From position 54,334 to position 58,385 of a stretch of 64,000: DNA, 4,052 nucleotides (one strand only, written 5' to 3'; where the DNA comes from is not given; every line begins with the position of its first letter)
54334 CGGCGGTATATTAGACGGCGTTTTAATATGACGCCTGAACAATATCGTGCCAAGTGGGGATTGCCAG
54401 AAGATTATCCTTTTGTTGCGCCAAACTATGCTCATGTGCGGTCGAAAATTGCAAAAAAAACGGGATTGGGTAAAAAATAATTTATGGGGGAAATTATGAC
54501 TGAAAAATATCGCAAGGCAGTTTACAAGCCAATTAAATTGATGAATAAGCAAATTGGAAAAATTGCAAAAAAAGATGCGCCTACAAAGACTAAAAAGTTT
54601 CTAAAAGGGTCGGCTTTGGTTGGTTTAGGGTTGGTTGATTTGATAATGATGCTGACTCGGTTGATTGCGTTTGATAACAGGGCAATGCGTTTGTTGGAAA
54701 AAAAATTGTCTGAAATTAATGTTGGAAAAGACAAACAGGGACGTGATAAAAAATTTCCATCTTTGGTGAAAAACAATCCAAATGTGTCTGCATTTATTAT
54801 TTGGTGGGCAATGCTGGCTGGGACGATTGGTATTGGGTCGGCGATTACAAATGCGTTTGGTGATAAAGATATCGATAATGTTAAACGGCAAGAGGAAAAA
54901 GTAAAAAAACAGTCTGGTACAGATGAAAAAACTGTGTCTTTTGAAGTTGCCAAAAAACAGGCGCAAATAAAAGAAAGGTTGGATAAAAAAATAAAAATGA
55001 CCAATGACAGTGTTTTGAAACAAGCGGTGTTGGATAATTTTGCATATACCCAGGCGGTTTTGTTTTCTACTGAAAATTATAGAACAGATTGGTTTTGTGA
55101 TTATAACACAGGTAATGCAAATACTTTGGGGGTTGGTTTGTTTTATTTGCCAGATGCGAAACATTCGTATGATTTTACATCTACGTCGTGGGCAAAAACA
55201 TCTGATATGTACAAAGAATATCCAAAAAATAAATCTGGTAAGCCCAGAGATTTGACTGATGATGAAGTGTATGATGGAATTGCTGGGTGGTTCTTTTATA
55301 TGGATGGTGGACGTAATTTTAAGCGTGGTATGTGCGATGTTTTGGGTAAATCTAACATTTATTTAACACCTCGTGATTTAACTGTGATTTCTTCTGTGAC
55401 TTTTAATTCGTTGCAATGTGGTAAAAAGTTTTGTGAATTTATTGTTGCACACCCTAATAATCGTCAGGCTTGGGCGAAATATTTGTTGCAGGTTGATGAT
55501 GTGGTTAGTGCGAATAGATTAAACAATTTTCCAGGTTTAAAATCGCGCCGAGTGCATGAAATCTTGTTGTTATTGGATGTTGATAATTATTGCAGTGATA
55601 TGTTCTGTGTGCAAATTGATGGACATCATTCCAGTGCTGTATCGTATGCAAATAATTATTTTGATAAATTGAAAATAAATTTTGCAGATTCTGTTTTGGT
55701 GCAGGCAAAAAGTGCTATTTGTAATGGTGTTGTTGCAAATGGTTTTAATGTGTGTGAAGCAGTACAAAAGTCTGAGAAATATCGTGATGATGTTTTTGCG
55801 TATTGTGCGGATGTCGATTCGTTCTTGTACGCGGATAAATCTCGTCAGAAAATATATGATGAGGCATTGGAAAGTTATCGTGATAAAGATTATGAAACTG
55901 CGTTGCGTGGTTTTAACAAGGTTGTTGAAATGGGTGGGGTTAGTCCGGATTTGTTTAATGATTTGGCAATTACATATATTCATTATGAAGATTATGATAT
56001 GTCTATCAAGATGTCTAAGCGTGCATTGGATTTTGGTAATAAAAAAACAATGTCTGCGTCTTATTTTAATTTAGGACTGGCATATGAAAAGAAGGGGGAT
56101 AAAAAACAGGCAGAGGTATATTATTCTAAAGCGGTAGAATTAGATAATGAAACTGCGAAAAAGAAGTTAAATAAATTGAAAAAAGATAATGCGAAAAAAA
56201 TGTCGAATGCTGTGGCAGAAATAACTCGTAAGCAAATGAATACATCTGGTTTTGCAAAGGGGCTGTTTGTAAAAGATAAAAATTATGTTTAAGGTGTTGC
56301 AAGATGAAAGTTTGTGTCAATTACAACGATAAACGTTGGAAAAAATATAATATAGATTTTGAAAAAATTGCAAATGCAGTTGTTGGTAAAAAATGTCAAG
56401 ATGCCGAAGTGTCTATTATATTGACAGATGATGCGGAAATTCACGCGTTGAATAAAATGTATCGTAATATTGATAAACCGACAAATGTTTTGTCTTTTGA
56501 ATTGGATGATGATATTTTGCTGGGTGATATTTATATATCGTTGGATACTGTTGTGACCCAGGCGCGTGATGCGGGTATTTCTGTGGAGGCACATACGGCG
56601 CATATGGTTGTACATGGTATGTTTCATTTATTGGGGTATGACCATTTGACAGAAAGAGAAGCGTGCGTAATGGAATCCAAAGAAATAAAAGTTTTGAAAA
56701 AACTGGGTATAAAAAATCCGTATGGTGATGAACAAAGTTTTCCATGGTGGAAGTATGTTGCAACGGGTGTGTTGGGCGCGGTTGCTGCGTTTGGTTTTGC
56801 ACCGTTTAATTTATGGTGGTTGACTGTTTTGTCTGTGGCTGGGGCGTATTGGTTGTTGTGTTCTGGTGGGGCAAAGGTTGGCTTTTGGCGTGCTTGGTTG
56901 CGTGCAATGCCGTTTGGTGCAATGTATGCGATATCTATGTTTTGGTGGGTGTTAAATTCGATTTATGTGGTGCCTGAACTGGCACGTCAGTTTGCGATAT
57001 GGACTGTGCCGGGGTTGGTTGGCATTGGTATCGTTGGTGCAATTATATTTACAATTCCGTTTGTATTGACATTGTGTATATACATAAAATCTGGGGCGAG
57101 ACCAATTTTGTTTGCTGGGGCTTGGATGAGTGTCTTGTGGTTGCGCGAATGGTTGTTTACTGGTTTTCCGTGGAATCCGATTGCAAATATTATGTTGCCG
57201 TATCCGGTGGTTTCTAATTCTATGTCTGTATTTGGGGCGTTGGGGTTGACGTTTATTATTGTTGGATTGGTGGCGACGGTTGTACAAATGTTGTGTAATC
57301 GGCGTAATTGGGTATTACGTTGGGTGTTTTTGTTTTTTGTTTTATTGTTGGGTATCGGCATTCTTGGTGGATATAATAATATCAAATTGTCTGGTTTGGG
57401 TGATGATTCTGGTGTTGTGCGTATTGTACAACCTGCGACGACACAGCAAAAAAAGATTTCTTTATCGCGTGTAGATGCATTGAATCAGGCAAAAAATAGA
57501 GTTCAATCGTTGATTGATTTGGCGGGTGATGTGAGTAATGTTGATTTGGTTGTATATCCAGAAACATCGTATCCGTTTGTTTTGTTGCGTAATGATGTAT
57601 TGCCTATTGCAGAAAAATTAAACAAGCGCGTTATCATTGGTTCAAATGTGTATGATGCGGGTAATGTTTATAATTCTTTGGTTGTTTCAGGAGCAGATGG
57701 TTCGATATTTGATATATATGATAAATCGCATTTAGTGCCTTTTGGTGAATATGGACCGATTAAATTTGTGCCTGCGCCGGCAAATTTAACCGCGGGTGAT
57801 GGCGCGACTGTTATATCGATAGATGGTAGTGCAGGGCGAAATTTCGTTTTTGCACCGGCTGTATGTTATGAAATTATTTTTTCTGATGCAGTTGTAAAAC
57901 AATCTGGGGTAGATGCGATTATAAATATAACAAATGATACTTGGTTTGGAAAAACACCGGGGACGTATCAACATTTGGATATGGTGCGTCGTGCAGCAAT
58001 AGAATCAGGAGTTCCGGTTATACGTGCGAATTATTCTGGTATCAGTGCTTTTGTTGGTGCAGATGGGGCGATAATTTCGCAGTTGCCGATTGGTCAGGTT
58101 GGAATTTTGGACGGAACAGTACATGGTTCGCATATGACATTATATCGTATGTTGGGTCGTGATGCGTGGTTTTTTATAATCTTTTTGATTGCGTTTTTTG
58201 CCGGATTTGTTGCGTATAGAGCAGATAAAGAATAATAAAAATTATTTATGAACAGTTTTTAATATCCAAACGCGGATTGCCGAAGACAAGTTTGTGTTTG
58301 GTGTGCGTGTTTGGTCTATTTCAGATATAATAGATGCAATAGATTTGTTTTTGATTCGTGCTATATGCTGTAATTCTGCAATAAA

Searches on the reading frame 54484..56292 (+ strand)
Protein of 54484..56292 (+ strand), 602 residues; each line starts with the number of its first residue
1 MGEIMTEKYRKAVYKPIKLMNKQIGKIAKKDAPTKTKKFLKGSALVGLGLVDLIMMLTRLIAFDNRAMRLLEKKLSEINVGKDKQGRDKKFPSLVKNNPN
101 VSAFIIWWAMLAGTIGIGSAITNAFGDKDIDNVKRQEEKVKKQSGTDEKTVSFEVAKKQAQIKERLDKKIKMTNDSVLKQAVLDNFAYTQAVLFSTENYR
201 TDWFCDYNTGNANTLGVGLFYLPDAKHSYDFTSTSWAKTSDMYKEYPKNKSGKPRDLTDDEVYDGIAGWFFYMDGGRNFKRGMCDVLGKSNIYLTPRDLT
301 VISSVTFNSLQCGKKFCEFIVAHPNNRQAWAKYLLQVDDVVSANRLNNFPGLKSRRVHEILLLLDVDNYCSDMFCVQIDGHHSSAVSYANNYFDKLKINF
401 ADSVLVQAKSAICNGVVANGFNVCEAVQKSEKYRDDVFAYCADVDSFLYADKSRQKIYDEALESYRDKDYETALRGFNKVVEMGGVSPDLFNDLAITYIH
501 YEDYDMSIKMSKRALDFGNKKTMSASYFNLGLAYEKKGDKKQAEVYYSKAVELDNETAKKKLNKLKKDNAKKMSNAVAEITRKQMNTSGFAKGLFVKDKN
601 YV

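Call 41: search_protein_families(library=ncbifam, proteins=[window:54484-56292:+], max_evalue=0.00001)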
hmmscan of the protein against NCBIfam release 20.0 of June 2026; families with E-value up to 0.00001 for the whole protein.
window:54484-56292:+ (602 aa): 2 families
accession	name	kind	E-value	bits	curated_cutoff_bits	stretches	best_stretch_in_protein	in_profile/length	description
NF047507.1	TPR_BatC_Lepto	exception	3.4e-08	33.2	175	1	459-581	29-155/214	TPR repeat-containing protein BatC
NF040959.1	MamA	equivalog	8.4e-08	31.9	200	1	466-554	117-203/204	magnetosome protein MamA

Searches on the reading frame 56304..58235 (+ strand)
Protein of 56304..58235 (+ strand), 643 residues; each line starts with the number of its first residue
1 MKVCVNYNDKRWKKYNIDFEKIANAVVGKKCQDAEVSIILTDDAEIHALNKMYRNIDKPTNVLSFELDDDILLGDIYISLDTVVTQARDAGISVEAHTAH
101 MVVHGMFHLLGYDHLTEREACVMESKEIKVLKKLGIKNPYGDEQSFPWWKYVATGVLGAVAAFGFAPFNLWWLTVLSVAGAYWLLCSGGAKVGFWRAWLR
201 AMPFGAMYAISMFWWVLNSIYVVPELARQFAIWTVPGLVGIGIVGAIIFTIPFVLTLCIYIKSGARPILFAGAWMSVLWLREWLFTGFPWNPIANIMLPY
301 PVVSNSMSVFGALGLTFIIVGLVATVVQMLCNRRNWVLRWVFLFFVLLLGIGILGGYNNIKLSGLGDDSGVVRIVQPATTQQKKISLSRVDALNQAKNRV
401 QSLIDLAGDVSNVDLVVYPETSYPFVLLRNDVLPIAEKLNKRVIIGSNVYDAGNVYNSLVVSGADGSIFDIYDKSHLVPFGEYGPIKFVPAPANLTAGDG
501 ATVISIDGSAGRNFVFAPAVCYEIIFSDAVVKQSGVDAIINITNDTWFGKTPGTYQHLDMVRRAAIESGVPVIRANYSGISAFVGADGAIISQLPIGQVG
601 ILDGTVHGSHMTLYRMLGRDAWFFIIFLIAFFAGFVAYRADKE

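Call 41: search_protein_families(library=ncbifam, proteins=[window:56304-58235:+], max_evalue=0.00001)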
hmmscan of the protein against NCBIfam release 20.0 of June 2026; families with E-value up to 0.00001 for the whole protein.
window:56304-58235:+ (643 aa): 4 families
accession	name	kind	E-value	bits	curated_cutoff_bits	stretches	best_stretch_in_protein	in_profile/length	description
TIGR00546.1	lnt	equivalog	1.3e-65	222.1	132.9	1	204-589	1-394/395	apolipoprotein N-acyltransferase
TIGR00043.2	TIGR00043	equivalog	2.2e-38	131.2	45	1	10-137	5-145/146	rRNA maturation RNase YbeY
NF010570.0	PRK13963.1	equivalog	2.5e-27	95.9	274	1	29-140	145-260/261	rRNA maturation RNase YbeY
NF008934.0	PRK12291.1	equivalog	1.6e-16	60.6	427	1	210-549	70-374/419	apolipoprotein N-acyltransferase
